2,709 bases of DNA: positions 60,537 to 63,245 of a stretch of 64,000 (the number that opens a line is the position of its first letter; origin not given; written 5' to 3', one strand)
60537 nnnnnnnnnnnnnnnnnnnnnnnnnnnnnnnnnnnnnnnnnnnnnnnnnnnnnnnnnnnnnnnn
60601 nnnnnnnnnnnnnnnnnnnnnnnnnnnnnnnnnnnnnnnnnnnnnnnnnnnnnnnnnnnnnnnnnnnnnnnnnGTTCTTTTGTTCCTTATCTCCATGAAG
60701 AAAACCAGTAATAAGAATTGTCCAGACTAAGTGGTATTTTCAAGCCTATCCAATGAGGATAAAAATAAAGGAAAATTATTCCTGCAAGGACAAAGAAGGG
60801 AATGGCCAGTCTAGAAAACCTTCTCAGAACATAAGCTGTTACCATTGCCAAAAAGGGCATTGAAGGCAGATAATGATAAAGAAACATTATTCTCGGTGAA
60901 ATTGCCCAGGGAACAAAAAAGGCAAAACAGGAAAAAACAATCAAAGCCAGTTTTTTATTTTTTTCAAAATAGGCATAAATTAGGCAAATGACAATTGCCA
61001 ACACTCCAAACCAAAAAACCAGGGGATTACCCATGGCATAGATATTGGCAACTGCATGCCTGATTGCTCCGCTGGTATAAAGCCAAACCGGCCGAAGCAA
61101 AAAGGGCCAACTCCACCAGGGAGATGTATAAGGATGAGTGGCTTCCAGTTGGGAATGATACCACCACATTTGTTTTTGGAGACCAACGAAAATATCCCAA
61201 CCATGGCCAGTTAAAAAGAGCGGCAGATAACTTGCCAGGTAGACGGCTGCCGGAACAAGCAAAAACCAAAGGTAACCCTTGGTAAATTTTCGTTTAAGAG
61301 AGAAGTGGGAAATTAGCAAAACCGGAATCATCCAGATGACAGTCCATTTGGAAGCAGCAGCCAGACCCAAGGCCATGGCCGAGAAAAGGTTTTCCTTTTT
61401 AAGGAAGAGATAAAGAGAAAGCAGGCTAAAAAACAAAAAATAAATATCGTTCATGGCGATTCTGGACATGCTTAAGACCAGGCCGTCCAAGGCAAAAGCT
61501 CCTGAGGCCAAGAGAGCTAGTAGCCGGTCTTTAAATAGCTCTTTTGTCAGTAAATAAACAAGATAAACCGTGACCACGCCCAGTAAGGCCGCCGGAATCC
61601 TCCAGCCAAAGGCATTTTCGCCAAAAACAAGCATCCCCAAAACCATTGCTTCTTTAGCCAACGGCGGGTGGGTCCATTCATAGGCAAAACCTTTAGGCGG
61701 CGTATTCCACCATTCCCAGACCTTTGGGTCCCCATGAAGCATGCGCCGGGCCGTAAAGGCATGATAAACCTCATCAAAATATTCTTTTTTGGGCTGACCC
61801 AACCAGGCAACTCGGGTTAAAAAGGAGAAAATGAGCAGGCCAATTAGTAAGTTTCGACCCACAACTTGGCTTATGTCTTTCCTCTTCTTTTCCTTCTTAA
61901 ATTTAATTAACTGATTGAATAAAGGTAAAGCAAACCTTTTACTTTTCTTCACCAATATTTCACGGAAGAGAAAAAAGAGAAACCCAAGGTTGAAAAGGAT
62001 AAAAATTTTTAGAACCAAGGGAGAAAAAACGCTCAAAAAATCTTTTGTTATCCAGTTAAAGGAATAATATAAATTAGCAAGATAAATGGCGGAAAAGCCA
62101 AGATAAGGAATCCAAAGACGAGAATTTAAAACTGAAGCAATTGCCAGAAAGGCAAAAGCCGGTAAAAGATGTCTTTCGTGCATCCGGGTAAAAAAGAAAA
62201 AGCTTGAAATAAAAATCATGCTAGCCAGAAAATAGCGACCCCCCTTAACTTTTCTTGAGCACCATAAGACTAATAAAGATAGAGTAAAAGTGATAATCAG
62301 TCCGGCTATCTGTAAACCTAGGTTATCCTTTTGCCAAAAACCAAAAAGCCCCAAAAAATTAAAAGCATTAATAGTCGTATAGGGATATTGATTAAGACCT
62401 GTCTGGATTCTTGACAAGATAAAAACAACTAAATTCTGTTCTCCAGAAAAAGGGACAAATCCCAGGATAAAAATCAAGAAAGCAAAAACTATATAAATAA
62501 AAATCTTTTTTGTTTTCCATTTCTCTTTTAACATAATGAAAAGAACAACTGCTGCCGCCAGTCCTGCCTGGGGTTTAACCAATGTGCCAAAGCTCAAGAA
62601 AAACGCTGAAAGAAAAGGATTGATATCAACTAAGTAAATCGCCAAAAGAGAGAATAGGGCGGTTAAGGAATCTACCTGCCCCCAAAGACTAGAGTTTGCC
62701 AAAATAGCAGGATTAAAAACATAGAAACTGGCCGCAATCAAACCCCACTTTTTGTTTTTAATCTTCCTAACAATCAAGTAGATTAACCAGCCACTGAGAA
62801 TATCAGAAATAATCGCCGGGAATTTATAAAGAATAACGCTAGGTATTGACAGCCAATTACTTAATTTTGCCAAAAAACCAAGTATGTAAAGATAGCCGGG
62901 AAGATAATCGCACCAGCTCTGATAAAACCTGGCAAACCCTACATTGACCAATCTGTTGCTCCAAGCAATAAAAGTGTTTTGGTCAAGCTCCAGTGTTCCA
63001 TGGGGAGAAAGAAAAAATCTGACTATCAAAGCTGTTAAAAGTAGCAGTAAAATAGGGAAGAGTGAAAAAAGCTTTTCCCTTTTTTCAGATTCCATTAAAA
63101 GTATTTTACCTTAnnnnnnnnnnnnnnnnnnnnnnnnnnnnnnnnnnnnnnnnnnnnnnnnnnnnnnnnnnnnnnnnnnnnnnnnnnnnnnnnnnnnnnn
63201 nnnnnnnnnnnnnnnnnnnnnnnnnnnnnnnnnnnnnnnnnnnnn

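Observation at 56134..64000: Candidate cell-surface/attachment module: PilN/PilO-like genes plus three membrane-anchored surface proteins, flanked by two GT-C glycosyltransferases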

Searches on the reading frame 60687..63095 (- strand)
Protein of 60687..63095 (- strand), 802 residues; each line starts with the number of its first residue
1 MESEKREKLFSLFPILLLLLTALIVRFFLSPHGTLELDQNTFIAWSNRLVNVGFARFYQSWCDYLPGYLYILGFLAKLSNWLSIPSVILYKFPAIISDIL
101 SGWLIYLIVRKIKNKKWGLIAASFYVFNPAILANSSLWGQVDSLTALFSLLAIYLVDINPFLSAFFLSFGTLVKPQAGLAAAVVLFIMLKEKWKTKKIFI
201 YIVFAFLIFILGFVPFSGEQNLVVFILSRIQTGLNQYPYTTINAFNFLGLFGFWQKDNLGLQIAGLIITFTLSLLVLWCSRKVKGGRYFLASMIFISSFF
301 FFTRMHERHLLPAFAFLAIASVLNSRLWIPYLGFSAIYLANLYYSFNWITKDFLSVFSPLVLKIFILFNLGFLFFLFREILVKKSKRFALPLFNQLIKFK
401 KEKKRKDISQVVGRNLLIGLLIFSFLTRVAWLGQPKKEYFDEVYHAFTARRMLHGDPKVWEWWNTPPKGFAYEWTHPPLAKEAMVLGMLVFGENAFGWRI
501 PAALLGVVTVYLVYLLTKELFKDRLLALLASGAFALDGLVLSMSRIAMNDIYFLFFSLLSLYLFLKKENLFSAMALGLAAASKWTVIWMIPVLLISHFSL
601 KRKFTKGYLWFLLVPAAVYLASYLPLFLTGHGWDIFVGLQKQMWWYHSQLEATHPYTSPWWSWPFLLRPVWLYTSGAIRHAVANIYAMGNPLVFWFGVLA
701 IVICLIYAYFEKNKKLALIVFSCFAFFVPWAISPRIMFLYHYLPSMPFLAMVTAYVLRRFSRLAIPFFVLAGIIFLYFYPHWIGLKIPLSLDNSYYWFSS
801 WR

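Call 4: search_protein_families(library=pfam, proteins=[window:60687-63095:-], max_evalue=0.1)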
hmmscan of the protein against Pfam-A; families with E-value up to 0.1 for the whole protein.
window:60687-63095:- (802 aa): 3 families
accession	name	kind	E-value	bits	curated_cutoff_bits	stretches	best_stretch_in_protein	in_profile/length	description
PF16192.10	PMT_4TMC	-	1.5e-19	70.7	32.4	1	633-801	2-202/202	C-terminal four TMM region of protein-O-mannosyltransferase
PF02366.24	PMT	-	8.4e-16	58.7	22.7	1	420-613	3-211/245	Dolichyl-phosphate-mannose-protein mannosyltransferase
PF13231.12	PMT_2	-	1.8e-15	57.9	26.1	2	476-619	2-153/160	Dolichyl-phosphate-mannose-protein mannosyltransferase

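Call 8: search_protein_families(library=ncbifam, proteins=[window:60687-63095:-], max_evalue=0.1)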
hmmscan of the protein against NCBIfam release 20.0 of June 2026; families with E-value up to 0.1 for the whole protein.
window:60687-63095:- (802 aa): 1 family
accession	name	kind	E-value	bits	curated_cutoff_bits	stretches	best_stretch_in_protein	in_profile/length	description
NF058602.1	PrMnsylTfPmt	equivalog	1.4e-15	57.1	800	2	475-565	98-188/530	protein O-mannosyltransferase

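Call 9: search_solved_structures(query=window:60687-63095:-, max_evalue=1, show_alignments=2)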
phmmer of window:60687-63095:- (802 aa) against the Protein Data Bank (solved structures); distinct sequences matched with E-value up to 1: 2.
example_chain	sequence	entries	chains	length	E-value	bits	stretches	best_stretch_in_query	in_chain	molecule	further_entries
9i5k_A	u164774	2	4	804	1.5e-09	40.2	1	638-756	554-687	Dolichyl-phosphate-mannose--protein mannosyltransferase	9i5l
6p25_A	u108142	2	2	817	0.0078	18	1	636-801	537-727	Dolichyl-phosphate-mannose--protein mannosyltransferase 1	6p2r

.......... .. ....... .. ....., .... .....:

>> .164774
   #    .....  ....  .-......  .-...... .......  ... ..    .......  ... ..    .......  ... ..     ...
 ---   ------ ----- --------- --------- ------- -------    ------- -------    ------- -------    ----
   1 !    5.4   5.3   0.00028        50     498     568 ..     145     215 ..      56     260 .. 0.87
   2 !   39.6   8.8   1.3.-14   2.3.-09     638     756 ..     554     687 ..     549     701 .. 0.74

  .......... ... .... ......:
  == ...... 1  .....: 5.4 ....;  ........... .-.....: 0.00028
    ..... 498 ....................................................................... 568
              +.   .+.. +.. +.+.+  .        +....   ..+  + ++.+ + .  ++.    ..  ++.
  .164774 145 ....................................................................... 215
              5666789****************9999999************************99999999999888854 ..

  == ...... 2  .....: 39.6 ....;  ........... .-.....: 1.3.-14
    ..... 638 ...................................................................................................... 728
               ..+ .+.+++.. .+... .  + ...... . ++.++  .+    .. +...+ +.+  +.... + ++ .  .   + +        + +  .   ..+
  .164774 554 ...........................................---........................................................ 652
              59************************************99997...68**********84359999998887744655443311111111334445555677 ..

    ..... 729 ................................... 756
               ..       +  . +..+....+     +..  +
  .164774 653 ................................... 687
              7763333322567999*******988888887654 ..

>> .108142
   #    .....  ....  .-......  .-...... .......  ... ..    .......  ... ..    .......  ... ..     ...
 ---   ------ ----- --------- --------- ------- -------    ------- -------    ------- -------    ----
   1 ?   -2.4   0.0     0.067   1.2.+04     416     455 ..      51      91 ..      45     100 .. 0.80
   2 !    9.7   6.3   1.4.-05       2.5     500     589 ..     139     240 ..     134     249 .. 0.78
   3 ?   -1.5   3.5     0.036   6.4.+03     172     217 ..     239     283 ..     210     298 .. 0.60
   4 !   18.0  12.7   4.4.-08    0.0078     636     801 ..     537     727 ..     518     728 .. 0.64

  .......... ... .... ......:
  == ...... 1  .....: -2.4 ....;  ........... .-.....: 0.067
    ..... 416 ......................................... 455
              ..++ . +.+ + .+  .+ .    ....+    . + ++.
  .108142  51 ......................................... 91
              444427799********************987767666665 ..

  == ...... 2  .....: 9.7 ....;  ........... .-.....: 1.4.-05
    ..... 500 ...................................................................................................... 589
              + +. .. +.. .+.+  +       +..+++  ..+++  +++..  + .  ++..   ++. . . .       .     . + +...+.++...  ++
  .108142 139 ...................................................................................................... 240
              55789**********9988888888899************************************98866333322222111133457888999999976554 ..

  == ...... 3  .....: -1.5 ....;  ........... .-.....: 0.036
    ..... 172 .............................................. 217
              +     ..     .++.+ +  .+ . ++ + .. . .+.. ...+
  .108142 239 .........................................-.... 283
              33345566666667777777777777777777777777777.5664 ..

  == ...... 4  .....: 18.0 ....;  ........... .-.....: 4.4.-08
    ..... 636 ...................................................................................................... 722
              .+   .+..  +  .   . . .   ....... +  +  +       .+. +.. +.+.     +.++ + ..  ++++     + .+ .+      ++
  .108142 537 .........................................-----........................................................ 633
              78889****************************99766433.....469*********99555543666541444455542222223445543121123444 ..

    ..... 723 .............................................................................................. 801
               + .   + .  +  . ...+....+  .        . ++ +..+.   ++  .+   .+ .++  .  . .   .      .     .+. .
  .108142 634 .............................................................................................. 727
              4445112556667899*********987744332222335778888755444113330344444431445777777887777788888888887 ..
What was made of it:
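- On GT39 protein O-mannosyltransferase (PMT): The motif aligns to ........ of yeast Pmt1, but within a sub-threshold alignment segment (call 9).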

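Call 55: find_homologous_proteins(query=window:60687-63095:-, max_evalue=0.00001)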
Query window:60687-63095:- (802 aa): 1162 proteins with E <= 0.00001 among 8000 candidates; the best 120 are listed.
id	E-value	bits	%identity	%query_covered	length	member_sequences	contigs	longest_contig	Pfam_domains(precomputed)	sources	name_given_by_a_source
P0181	0.0e+0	1093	60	100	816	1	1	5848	PF02366.25,PF16192.11,PF13231.13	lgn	-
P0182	0.0e+0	1078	61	96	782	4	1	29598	PF02366.25,PF16192.11,PF13231.13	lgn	-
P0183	0.0e+0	1074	59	99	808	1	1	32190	PF02366.25,PF16192.11,PF13231.13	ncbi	-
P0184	0.0e+0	1071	59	100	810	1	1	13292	PF02366.25,PF16192.11,PF13231.13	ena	-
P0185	0.0e+0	1070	60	96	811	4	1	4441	PF02366.25,PF16192.11,PF13231.13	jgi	jgi:dolichyl-phosphate-mannose-protein mannosyltransferase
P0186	0.0e+0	1062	60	97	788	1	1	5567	PF02366.25,PF16192.11,PF13231.13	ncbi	-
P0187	0.0e+0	1060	58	100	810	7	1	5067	PF02366.25,PF16192.11,PF13231.13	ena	-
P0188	0.0e+0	1060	60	97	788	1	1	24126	PF02366.25,PF16192.11,PF13231.13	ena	-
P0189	0.0e+0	1055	58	100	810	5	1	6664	PF02366.25,PF16192.11,PF13231.13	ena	-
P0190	0.0e+0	1054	61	98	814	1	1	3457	PF02366.25,PF16192.11,PF15971.10,PF13231.13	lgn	-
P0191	0.0e+0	1052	59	100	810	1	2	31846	PF02366.25,PF16192.11,PF15971.10,PF13231.13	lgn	-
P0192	0.0e+0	1052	58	99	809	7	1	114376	PF02366.25,PF16192.11,PF13231.13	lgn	-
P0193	0.0e+0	1046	60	97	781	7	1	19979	PF02366.25,PF16192.11,PF15971.10,PF13231.13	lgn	-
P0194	0.0e+0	1046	59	97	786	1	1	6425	PF02366.25,PF16192.11,PF13231.13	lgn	-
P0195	0.0e+0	1025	59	98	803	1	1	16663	PF02366.25,PF16192.11,PF13231.13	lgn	-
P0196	0.0e+0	1024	58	97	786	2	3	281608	PF02366.25,PF16192.11,PF13231.13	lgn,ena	-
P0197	0.0e+0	1019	59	98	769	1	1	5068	PF06728.20,PF02366.25,PF16192.11,PF13231.13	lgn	-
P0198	0.0e+0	1013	59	98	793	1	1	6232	PF02366.25,PF16192.11,PF13231.13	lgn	-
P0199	2.1e-298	1011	59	97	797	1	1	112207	PF02366.25,PF16192.11,PF13231.13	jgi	jgi:dolichyl-phosphate-mannose-protein mannosyltransferase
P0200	5.2e-298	1009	59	95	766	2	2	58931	PF02366.25,PF16192.11,PF13231.13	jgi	-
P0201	9.1e-298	1009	57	97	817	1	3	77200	PF02366.25,PF16192.11,PF13231.13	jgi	jgi:dolichyl-phosphate-mannose-protein mannosyltransferase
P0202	2.3e-295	1001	58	98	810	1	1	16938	PF02366.25,PF16192.11,PF13231.13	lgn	-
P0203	1.4e-293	995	60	94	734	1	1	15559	PF02366.25,PF16192.11,PF13231.13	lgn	-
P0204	2.2e-293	994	57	97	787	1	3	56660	PF02366.25,PF16192.11,PF15971.10,PF13231.13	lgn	-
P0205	5.7e-293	993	57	98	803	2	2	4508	PF02366.25,PF16192.11,PF13231.13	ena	-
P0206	9.2e-293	992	59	100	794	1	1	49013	PF02366.25,PF16192.11,PF13231.13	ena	-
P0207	3.3e-292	990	57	98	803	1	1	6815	PF02366.25,PF16192.11,PF13231.13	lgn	-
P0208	5.2e-292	990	57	98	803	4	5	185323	PF02366.25,PF16192.11,PF13231.13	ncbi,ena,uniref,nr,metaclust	ncbi:hypothetical protein A2W13_01485 [Candidatus Woesebacteria bacterium RBG_16_36_11]|uniref:Uncha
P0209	6.1e-292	989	57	98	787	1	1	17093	PF02366.25,PF16192.11,PF13231.13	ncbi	-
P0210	2.3e-291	987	56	98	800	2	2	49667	PF02366.25,PF16192.11,PF13231.13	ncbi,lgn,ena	-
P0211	9.0e-291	985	57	100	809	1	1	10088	PF02366.25,PF16192.11,PF13231.13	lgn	-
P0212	1.9e-289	981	55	100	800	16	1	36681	PF02366.25,PF16192.11,PF15971.10,PF13231.13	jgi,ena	-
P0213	2.1e-289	981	57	98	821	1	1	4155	PF02366.25,PF16192.11,PF13231.13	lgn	-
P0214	3.1e-289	980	56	99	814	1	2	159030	PF02366.25,PF16192.11,PF13231.13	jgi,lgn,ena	jgi:predicted membrane-bound dolichyl-phosphate-mannose-protein mannosyltransferase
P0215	3.6e-289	980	57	97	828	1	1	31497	PF02366.25,PF16192.11,PF13231.13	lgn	-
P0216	1.2e-288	978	55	100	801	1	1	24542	PF02366.25,PF16192.11,PF13231.13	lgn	-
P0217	1.6e-288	978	56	96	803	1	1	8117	PF02366.25,PF16192.11,PF13231.13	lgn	-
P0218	3.6e-287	974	57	99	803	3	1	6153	PF02366.25,PF16192.11,PF13231.13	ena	-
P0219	2.9e-286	971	57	97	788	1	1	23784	PF02366.25,PF16192.11,PF13231.13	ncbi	-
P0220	1.5e-285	968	56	98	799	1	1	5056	PF02366.25,PF16192.11,PF13231.13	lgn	-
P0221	7.2e-285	966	56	98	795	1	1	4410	PF02366.25,PF16192.11,PF15971.10,PF13231.13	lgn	-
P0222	2.0e-284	964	58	96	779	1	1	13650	PF02366.25,PF16192.11,PF13231.13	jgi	jgi:predicted membrane-bound dolichyl-phosphate-mannose-protein mannosyltransferase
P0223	2.0e-284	964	56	100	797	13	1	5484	PF02366.25,PF16192.11,PF13231.13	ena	-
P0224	2.7e-284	964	56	98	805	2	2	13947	PF02366.25,PF16192.11,PF13231.13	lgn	-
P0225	3.1e-284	964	56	100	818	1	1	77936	PF02366.25,PF16192.11,PF15971.10,PF13231.13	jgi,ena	-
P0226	3.8e-284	964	57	96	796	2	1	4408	PF02366.25,PF16192.11,PF13231.13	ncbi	ncbi:MAG: glycosyltransferase family 39 protein [Patescibacteria group bacterium]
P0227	4.1e-284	963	56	99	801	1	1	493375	PF02366.25,PF16192.11,PF13231.13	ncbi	-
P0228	6.7e-284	963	55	96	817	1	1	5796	PF02366.25,PF16192.11,PF15971.10,PF13231.13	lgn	-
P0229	8.2e-284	962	55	100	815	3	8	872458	PF02366.25,PF16192.11,PF13231.13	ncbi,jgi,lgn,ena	ncbi:MAG: glycosyltransferase family 39 protein [Candidatus Microgenomates bacterium]|jgi:predicted 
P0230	1.4e-283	962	56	100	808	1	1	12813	PF02366.25,PF16192.11,PF13231.13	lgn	-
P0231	2.1e-283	961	56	97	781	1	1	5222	PF02366.25,PF16192.11,PF13231.13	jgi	jgi:dolichyl-phosphate-mannose-protein mannosyltransferase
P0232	2.6e-283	961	56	100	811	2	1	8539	PF02366.25,PF16192.11,PF13231.13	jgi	jgi:predicted membrane-bound dolichyl-phosphate-mannose-protein mannosyltransferase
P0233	2.7e-283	961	56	97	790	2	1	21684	PF02366.25,PF16192.11,PF13231.13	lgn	-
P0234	6.6e-283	959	55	100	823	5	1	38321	PF02366.25,PF16192.11,PF13231.13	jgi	-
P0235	2.7e-281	954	57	97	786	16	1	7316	PF06728.20,PF02366.25,PF16192.11,PF13231.13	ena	-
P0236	5.8e-281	953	56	96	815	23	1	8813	PF02366.25,PF16192.11,PF13231.13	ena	-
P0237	7.6e-281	953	57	97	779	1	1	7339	PF02366.25,PF16192.11,PF13231.13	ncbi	-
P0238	8.1e-281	953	54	99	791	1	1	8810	PF02366.25,PF16192.11,PF13231.13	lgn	-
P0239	1.3e-280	952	56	99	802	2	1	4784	PF02366.25,PF16192.11,PF15971.10,PF13231.13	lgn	-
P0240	1.6e-280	952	56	97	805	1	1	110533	PF02366.25,PF16192.11,PF13231.13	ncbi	-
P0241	2.3e-280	951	56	98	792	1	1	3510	PF02366.25,PF16192.11,PF13231.13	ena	-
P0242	3.2e-280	951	55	98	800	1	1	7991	PF09594.17,PF02366.25,PF16192.11,PF13231.13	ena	-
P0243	4.5e-280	950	55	100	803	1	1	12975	PF02366.25,PF16192.11,PF13231.13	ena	-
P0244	6.7e-280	950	55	96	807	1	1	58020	PF02366.25,PF16192.11,PF15971.10,PF13231.13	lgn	-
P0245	1.5e-279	948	54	96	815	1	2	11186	PF02366.25,PF16192.11,PF13231.13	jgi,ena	-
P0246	1.6e-279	948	55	100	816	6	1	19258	PF02366.25,PF16192.11,PF13231.13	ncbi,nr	ncbi:MAG: glycosyltransferase family 39 protein [Candidatus Woesebacteria bacterium]|nr:glycosyltran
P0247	2.0e-279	948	55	100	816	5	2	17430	PF02366.25,PF16192.11,PF13231.13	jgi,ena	-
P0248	3.5e-279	947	55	100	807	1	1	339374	PF02366.25,PF16192.11,PF13231.13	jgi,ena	-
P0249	4.1e-279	947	56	97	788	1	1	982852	PF02366.25,PF16192.11,PF13231.13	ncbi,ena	-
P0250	4.2e-279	947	55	99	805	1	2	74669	PF02366.25,PF16192.11,PF13231.13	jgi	jgi:predicted membrane-bound dolichyl-phosphate-mannose-protein mannosyltransferase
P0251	4.6e-279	947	56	96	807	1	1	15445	PF02366.25,PF16192.11,PF13231.13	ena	-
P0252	1.5e-278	945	55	98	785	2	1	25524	PF02366.25,PF16192.11,PF13231.13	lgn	-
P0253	2.3e-278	944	55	99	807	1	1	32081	PF02366.25,PF16192.11,PF13231.13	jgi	jgi:predicted membrane-bound dolichyl-phosphate-mannose-protein mannosyltransferase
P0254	2.4e-278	944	57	97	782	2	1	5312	PF02366.25,PF16192.11,PF13231.13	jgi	jgi:predicted membrane-bound dolichyl-phosphate-mannose-protein mannosyltransferase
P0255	3.0e-278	944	56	97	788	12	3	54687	PF02366.25,PF16192.11,PF13231.13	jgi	-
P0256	6.2e-278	943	55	98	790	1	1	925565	PF02366.25,PF16192.11,PF13231.13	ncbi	-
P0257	1.5e-277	942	54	100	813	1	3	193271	PF02366.25,PF16192.11,PF13231.13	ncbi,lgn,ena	-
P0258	1.7e-277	942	56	98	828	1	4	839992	PF02366.25,PF16192.11,PF13231.13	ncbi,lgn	-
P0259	1.8e-277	942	55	98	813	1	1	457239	PF02366.25,PF16192.11,PF13231.13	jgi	jgi:predicted membrane-bound dolichyl-phosphate-mannose-protein mannosyltransferase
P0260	5.1e-277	940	55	98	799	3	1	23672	PF02366.25,PF16192.11,PF13231.13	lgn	-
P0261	7.0e-277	940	55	98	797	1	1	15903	PF02366.25,PF16192.11,PF13231.13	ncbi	-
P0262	8.5e-277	939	54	100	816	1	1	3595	PF02366.25,PF16192.11,PF13231.13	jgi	-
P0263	1.6e-276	938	54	97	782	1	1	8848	PF02366.25,PF16192.11,PF15971.10,PF13231.13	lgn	-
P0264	2.3e-276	938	55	97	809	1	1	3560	PF02366.25,PF16192.11,PF13231.13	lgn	-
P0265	4.2e-276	937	56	98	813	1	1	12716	PF02366.25,PF16192.11,PF13231.13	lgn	-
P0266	4.9e-276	937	55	98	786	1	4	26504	PF02366.25,PF16192.11,PF13231.13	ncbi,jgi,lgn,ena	-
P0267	5.5e-276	937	54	98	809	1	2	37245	PF02366.25,PF16192.11,PF13231.13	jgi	jgi:dolichyl-phosphate-mannose-protein mannosyltransferase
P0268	5.7e-276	937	53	100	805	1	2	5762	PF02366.25,PF16192.11,PF15971.10,PF13231.13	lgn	-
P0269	6.0e-276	936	55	96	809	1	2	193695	PF02366.25,PF16192.11,PF13231.13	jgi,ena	-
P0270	6.6e-276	936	53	100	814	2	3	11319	PF02366.25,PF16192.11,PF13231.13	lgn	-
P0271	1.3e-275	935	56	98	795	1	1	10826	PF02366.25,PF16192.11,PF13231.13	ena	-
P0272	1.4e-275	935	55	98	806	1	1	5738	PF02366.25,PF16192.11,PF13231.13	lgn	-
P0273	1.5e-275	935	55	98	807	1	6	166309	PF02366.25,PF16192.11,PF13231.13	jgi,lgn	jgi:dolichyl-phosphate-mannose-protein mannosyltransferase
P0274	1.8e-275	935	54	100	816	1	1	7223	PF02366.25,PF16192.11,PF13231.13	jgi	jgi:predicted membrane-bound dolichyl-phosphate-mannose-protein mannosyltransferase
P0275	1.9e-275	935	53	98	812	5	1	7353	PF02366.25,PF16192.11,PF13231.13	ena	-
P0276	2.8e-275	934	55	98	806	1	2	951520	PF02366.25,PF16192.11,PF13231.13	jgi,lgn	jgi:predicted membrane-bound dolichyl-phosphate-mannose-protein mannosyltransferase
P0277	3.9e-275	934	55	98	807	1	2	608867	PF09594.17,PF02366.25,PF16192.11,PF13231.13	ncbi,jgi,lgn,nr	ncbi:MAG TPA: glycosyltransferase family 39 protein [Patescibacteria group bacterium]|nr:glycosyltra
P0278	4.0e-275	934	55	98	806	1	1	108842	PF09594.17,PF02366.25,PF16192.11,PF13231.13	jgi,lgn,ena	-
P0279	9.4e-275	932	54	99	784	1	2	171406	PF02366.25,PF16192.11,PF13231.13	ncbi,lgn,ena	ncbi:MAG: glycosyltransferase family 39 protein [Patescibacteria group bacterium]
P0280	1.8e-274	932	55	98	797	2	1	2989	PF02366.25,PF16192.11,PF13231.13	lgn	-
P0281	3.4e-274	931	56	98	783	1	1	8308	PF02366.25,PF16192.11,PF13231.13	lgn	-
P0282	3.4e-274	931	56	99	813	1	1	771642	PF02366.25,PF16192.11,PF13231.13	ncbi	-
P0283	4.2e-274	930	57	96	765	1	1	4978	PF02366.25,PF16192.11,PF13231.13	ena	-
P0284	5.2e-274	930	55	96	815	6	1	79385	PF02366.25,PF16192.11,PF13231.13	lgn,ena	-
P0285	7.5e-274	929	55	98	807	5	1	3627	PF02366.25,PF16192.11,PF13231.13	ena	-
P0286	8.4e-274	929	54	100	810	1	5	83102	PF09594.17,PF06728.20,PF02366.25,PF16192.11,PF13231.13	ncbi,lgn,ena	-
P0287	2.8e-273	928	54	100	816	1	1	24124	PF02366.25,PF16192.11,PF13231.13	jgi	-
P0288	3.2e-273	927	54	98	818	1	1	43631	PF02366.25,PF16192.11,PF13231.13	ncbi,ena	-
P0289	3.7e-273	927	54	98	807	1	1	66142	PF02366.25,PF16192.11,PF13231.13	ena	-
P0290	3.8e-273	927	54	98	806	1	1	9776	PF02366.25,PF16192.11,PF15971.10,PF13231.13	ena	-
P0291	4.8e-273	927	54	98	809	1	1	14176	PF02366.25,PF16192.11,PF15971.10,PF13231.13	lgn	-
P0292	6.1e-273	926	54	96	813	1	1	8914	PF02366.25,PF16192.11,PF13231.13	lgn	-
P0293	7.2e-273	926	54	96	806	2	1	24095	PF02366.25,PF16192.11,PF13231.13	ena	-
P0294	7.3e-273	926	54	100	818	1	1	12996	PF02366.25,PF16192.11,PF13231.13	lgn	-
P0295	8.2e-273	926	52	99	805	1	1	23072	PF16192.11,PF13231.13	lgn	-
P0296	8.2e-273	926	55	97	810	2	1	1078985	PF02366.25,PF16192.11,PF13231.13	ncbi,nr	ncbi:MAG: glycosyltransferase family 39 protein [Candidatus Woesebacteria bacterium]|nr:MAG: glycosy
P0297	9.4e-273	926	54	98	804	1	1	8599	PF02366.25,PF16192.11,PF13231.13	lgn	-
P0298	1.4e-272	925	55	97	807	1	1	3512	PF02366.25,PF16192.11,PF15971.10,PF13231.13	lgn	-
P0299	2.0e-272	925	54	97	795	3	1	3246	PF02366.25,PF16192.11,PF13231.13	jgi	-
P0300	2.0e-272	925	54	99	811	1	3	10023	PF02366.25,PF16192.11,PF13231.13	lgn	-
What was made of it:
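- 60687..63095 (-): Two-module GT-C enzyme. Residues 1-~385 are a DolP-Man-type mannosyltransferase-like module (invariant D38). Residues ~403-802 are a GT39 PMT module (invariant D441-E442 in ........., plus PMT_4TMC). More than 1162 homologues; the best 120 are mostly ~770-830 aa (call 55).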
